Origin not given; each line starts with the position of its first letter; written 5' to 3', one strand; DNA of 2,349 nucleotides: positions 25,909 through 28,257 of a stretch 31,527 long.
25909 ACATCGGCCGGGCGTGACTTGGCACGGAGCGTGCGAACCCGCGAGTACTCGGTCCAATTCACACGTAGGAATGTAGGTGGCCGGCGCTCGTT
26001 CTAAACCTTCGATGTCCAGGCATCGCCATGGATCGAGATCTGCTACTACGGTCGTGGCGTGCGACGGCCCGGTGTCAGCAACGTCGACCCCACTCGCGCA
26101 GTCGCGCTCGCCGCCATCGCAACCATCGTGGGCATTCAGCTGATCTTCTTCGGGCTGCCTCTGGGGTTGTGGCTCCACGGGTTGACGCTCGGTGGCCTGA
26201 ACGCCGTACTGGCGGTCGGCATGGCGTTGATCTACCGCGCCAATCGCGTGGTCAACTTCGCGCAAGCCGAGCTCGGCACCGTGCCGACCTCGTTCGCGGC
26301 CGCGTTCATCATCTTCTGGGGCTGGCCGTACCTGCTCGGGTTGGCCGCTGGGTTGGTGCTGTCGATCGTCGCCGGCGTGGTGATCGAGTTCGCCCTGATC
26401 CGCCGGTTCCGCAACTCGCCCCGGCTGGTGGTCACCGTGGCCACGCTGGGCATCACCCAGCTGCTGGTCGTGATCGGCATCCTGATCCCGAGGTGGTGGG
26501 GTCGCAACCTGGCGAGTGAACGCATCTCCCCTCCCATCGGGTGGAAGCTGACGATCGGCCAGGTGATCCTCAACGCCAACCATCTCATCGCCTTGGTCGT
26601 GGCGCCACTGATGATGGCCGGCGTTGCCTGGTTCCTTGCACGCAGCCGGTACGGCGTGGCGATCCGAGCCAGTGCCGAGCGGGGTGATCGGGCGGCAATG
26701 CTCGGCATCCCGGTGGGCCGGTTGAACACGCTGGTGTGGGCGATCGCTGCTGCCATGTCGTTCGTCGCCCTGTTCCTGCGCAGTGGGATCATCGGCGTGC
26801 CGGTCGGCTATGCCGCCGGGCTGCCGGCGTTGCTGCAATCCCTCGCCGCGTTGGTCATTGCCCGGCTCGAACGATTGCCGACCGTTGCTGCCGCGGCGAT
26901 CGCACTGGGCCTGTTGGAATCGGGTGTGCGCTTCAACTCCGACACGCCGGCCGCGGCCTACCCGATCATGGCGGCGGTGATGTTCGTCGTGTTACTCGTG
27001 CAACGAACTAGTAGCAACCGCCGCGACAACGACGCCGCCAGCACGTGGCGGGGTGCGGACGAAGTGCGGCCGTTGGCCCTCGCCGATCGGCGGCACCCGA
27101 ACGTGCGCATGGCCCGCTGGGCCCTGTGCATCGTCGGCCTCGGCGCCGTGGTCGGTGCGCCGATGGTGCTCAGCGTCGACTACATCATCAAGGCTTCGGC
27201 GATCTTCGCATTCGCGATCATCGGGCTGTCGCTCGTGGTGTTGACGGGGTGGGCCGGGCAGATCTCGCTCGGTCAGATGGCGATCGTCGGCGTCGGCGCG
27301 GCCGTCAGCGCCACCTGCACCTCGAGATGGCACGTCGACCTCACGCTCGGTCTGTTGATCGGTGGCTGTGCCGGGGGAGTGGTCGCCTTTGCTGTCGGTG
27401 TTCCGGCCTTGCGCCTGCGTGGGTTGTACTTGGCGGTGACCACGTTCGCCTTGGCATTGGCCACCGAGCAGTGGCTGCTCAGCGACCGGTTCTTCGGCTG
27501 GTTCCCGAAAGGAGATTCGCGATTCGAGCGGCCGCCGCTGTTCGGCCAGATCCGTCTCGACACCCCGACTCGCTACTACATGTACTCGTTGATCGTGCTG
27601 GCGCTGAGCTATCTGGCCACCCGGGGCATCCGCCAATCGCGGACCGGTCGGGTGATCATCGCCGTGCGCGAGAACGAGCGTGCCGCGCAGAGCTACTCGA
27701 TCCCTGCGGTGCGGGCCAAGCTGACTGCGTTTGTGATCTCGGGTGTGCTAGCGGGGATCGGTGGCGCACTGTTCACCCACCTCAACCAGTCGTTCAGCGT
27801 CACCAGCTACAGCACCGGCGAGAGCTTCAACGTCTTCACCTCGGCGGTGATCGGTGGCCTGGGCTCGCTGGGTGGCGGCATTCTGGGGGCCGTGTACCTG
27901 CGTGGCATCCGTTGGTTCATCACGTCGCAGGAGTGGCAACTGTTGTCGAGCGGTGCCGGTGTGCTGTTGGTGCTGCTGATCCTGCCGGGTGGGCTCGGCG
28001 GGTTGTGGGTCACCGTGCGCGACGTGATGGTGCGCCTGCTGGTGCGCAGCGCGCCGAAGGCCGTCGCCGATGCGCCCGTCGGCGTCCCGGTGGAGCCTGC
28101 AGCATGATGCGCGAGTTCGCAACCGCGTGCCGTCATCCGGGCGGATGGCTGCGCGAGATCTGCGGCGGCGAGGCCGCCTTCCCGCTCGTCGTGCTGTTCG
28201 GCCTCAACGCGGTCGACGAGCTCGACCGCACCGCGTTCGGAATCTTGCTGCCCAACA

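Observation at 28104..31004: MFS carrier covalently fused to both ATPases of an ABC importer: candidate hybrid transport system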

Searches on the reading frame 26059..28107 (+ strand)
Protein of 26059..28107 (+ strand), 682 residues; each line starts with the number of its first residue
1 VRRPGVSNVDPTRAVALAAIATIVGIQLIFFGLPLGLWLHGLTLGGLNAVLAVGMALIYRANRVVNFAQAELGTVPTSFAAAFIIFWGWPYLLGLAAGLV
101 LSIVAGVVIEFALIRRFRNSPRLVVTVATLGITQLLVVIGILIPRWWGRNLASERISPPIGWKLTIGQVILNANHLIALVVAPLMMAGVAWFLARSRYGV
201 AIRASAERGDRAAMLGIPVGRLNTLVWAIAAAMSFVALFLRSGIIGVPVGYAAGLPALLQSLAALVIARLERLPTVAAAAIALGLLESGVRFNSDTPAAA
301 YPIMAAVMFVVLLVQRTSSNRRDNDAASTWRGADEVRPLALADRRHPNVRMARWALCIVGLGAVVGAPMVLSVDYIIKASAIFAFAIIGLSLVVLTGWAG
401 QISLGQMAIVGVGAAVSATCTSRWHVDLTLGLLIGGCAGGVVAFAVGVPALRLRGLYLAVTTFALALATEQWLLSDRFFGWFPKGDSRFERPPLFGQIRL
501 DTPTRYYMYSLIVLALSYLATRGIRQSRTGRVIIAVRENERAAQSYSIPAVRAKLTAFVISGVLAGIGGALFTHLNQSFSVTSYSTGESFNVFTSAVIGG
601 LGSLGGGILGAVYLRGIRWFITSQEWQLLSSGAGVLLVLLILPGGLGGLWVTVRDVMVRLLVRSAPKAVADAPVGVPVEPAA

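Call 5: search_protein_families(library=pfam, proteins=[window:26059-28107:+], max_evalue=0.01)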
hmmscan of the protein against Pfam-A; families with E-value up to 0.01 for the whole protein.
window:26059-28107:+ (682 aa): 1 family
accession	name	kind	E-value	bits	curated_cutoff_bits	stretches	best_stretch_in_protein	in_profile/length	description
PF02653.21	BPD_transp_2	-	8.6e-52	176.4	26.8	2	381-619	8-244/269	Branched-chain amino acid transport system / permease component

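Call 6: search_protein_families(library=ncbifam, proteins=[window:26059-28107:+], max_evalue=0.001)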
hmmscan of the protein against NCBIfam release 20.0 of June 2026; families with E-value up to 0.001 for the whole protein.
window:26059-28107:+ (682 aa): 6 families
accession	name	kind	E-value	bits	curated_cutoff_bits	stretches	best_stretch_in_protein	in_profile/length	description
TIGR03408.1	urea_trans_UrtC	equivalog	4.2e-23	82.6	296.2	1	434-649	94-313/313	urea ABC transporter permease subunit UrtC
NF008450.0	PRK11301.1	subfamily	5.4e-22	78.8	366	2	507-646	265-405/418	high-affinity branched-chain amino acid ABC transporter permease LivM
TIGR03409.1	urea_trans_UrtB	equivalog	5.4e-22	78.8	250.3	2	39-311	5-278/291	urea ABC transporter permease subunit UrtB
TIGR03727.1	urea_t_UrtC_arc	equivalog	6.1e-18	64.8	575.55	2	505-648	194-339/369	urea ABC transporter, permease protein UrtC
NF008011.0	PRK10740.1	equivalog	9.6e-17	61.6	379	2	38-317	12-297/308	high-affinity branched-chain amino acid ABC transporter permease LivH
TIGR03622.1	urea_t_UrtB_arc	equivalog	2e-10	40.5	374.25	2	50-268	16-226/284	urea ABC transporter, permease protein UrtB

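Call 38: search_solved_structures(query=window:26059-28104:+, max_evalue=0.001)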
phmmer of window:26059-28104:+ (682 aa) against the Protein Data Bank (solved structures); distinct sequences matched with E-value up to 0.001: 0.
